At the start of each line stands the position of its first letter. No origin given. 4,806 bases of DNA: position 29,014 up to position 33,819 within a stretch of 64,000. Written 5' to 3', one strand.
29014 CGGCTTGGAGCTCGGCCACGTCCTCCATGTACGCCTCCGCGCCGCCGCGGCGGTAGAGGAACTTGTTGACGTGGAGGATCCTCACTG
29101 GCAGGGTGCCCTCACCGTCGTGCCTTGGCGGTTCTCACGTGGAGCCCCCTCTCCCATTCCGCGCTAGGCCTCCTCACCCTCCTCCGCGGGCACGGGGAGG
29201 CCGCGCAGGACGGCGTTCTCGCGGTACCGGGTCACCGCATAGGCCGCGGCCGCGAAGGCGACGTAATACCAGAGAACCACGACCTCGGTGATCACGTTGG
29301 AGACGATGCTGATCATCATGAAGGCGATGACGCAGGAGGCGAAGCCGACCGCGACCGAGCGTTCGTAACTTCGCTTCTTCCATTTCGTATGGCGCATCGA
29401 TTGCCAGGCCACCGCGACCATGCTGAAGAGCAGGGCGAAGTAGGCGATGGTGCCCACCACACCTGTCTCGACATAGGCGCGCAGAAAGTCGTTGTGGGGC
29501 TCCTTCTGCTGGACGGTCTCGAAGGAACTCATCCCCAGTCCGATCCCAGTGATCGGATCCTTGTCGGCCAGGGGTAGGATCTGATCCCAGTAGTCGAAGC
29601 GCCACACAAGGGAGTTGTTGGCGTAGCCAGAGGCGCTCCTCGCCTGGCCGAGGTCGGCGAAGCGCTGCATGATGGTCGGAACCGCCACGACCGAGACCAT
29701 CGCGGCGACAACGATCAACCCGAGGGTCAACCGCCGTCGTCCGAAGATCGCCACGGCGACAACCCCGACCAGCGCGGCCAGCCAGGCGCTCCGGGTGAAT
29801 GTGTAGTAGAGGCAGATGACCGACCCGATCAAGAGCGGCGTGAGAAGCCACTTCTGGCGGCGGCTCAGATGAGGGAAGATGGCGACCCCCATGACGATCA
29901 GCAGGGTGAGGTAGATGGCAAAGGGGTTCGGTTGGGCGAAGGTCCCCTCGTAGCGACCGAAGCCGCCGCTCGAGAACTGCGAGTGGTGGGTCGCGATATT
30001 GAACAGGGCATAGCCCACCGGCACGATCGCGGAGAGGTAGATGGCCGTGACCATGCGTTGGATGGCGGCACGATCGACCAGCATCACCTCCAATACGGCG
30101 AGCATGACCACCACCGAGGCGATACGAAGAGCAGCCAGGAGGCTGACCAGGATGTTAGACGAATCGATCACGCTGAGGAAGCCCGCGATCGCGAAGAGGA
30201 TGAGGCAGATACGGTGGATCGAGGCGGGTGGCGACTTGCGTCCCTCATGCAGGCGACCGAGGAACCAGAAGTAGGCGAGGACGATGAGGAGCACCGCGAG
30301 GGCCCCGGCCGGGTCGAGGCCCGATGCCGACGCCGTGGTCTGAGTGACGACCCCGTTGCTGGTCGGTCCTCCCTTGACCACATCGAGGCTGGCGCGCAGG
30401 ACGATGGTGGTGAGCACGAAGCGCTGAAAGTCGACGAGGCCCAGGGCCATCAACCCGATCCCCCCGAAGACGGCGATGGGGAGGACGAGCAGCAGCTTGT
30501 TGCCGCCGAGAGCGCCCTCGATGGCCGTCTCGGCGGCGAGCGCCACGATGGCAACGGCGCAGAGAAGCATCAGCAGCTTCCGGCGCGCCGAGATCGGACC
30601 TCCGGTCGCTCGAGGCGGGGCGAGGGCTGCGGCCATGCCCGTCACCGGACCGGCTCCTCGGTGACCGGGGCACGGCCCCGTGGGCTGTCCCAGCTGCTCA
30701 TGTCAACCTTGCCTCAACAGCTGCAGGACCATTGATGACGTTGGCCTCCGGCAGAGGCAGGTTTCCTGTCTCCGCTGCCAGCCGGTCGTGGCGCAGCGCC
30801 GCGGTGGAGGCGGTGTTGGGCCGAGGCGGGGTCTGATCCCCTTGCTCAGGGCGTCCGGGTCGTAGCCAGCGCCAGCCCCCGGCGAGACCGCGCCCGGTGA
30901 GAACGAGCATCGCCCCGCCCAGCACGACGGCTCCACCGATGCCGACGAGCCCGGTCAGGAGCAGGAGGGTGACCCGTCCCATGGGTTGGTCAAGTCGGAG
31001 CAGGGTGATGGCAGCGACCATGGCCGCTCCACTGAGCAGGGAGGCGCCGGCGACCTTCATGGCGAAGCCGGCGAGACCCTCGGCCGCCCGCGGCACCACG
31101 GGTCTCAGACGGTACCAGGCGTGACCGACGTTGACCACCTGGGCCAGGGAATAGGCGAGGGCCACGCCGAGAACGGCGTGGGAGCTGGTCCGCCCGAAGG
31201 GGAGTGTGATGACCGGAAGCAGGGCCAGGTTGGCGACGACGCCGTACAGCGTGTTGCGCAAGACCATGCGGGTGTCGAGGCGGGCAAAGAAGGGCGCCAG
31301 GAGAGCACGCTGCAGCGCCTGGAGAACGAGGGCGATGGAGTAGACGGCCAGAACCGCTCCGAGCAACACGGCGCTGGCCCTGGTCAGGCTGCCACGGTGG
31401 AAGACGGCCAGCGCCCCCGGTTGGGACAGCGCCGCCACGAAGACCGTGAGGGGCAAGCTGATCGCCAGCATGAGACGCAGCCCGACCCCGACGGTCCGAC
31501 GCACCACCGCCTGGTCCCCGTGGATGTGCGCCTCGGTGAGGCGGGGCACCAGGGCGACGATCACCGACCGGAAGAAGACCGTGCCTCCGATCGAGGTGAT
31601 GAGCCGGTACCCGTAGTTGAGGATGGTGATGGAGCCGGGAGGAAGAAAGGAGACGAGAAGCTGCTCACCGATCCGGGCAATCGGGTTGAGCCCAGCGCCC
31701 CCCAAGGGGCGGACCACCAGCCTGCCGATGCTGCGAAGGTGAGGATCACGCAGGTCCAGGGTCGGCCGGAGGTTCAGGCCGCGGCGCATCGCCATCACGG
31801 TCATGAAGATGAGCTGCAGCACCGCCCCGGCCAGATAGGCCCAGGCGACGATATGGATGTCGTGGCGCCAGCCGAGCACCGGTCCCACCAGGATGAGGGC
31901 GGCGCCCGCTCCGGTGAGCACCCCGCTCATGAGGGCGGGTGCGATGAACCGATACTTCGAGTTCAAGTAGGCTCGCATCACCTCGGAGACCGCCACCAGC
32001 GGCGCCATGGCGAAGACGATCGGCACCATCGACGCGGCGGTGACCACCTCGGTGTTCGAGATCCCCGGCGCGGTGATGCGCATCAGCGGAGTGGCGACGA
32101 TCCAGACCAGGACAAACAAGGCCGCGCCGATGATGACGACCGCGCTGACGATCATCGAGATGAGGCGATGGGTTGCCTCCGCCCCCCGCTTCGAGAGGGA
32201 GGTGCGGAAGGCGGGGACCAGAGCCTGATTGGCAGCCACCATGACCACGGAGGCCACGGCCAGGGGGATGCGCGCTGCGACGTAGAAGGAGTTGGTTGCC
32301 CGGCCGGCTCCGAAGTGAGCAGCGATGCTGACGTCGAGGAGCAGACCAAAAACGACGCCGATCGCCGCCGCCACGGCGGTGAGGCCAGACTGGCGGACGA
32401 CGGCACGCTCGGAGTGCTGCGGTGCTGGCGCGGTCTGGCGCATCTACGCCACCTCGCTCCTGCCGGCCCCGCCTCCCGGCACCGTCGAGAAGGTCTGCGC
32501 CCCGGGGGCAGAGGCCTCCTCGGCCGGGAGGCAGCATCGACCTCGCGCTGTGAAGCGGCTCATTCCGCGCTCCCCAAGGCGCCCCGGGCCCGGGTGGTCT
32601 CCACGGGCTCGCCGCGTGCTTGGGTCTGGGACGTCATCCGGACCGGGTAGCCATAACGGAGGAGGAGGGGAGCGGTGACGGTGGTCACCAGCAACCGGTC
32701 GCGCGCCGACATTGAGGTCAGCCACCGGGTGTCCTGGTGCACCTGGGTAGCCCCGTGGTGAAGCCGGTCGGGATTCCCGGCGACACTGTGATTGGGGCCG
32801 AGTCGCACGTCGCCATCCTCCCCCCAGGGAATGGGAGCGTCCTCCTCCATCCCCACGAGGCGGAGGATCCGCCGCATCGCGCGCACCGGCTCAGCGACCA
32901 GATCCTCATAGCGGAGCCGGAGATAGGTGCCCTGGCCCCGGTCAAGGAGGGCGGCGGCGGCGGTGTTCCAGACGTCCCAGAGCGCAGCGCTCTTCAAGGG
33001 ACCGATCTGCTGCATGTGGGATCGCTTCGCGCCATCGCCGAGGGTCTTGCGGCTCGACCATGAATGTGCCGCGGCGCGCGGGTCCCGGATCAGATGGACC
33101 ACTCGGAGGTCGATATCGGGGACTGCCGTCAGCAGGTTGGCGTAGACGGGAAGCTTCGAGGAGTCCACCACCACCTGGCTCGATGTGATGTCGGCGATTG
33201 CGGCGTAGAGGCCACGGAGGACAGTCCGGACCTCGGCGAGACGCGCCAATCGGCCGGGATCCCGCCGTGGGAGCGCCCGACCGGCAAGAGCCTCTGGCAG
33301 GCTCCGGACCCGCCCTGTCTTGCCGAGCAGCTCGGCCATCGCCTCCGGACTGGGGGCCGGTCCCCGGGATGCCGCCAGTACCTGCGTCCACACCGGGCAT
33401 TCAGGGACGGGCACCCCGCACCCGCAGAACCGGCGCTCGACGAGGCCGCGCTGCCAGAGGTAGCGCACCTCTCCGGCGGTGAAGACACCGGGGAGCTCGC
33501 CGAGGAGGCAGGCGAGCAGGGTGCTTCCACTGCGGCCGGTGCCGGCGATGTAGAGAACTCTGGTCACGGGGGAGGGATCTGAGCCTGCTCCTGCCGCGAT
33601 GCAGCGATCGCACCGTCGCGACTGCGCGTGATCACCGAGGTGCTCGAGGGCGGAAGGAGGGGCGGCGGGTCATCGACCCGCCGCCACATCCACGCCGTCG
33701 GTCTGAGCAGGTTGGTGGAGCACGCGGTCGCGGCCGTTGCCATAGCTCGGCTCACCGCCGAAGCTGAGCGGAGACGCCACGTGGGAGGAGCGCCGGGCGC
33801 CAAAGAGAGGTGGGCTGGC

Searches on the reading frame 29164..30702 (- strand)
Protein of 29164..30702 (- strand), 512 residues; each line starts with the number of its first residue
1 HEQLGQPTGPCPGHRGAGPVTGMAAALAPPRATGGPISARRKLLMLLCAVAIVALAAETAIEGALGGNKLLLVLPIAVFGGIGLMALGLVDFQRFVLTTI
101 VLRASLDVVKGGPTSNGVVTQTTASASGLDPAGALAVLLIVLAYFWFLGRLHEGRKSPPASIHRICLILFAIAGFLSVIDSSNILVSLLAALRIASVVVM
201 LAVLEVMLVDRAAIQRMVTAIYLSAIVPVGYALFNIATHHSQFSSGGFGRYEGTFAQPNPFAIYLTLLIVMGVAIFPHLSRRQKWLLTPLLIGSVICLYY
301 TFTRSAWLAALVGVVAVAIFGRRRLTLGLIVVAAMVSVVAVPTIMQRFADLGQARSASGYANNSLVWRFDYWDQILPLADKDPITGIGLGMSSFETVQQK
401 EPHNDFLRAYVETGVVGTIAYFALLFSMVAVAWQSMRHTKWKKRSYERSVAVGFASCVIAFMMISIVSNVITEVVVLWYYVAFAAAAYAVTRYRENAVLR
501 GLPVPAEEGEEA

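Call 7: search_protein_families(library=pfam, proteins=[window:29164-30702:-], max_evalue=0.001)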
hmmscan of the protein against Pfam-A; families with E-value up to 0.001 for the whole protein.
window:29164-30702:- (512 aa): 1 family
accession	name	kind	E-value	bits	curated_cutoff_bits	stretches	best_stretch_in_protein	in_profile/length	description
PF04932.20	Wzy_C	-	2.8e-22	79.5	31.7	1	291-422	3-149/149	O-Antigen ligase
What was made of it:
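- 29164..30702 (-): Wzy_C/O-antigen-ligase-like polymerase. Pfam Wzy_C E 3e-22 (call 7).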

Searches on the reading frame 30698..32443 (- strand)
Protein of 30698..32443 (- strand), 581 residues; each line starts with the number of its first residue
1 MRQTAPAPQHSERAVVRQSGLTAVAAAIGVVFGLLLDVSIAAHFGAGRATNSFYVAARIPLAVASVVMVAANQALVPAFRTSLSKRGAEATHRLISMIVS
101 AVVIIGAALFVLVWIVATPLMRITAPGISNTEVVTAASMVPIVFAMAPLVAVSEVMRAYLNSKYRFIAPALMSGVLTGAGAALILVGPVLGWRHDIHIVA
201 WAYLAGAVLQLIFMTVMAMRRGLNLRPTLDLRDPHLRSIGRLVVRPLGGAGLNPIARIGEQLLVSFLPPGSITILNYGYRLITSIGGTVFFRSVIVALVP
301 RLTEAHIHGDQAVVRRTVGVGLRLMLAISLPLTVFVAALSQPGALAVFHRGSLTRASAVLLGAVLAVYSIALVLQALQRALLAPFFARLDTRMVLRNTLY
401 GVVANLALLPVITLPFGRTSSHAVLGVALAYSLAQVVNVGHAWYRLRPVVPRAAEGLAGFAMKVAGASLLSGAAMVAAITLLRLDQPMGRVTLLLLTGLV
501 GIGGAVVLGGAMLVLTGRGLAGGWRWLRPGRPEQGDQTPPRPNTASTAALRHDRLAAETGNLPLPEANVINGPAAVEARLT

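Call 7: search_protein_families(library=pfam, proteins=[window:30698-32443:-], max_evalue=0.001)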
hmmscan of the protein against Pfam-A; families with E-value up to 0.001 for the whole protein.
window:30698-32443:- (581 aa): 1 family
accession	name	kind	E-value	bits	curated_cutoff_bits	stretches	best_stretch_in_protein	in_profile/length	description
PF03023.19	MurJ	-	4.2e-51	174.4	27.4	1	40-480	1-429/451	Lipid II flippase MurJ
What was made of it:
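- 30698..32443 (-): MurJ-family flippase. Pfam MurJ E 4e-51 (call 7).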

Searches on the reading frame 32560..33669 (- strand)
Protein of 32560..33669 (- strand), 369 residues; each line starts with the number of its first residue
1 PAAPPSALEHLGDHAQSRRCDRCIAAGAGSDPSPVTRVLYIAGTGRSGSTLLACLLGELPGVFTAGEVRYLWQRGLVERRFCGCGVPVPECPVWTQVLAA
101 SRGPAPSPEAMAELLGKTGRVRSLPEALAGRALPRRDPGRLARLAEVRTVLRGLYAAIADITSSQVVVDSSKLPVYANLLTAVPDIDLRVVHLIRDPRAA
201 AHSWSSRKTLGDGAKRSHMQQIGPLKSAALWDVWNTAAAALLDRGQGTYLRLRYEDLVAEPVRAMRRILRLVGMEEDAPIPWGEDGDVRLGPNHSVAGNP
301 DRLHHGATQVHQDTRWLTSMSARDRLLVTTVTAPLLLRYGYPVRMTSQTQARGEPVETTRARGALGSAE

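Call 7: search_protein_families(library=pfam, proteins=[window:32560-33669:-], max_evalue=0.001)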
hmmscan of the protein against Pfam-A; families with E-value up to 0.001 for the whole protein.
window:32560-33669:- (369 aa): 2 families
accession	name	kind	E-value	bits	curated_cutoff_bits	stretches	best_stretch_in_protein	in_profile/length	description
PF13469.12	Sulfotransfer_3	-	7e-15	56.3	27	1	40-275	3-213/216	Sulfotransferase family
PF00685.33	Sulfotransfer_1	-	1.3e-05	25.2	22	1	177-275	80-182/255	Sulfotransferase domain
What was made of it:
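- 32560..33669 (-): ST4, the fourth sulfotransferase. Sulfotransfer_3 E 7e-15 (call 7).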
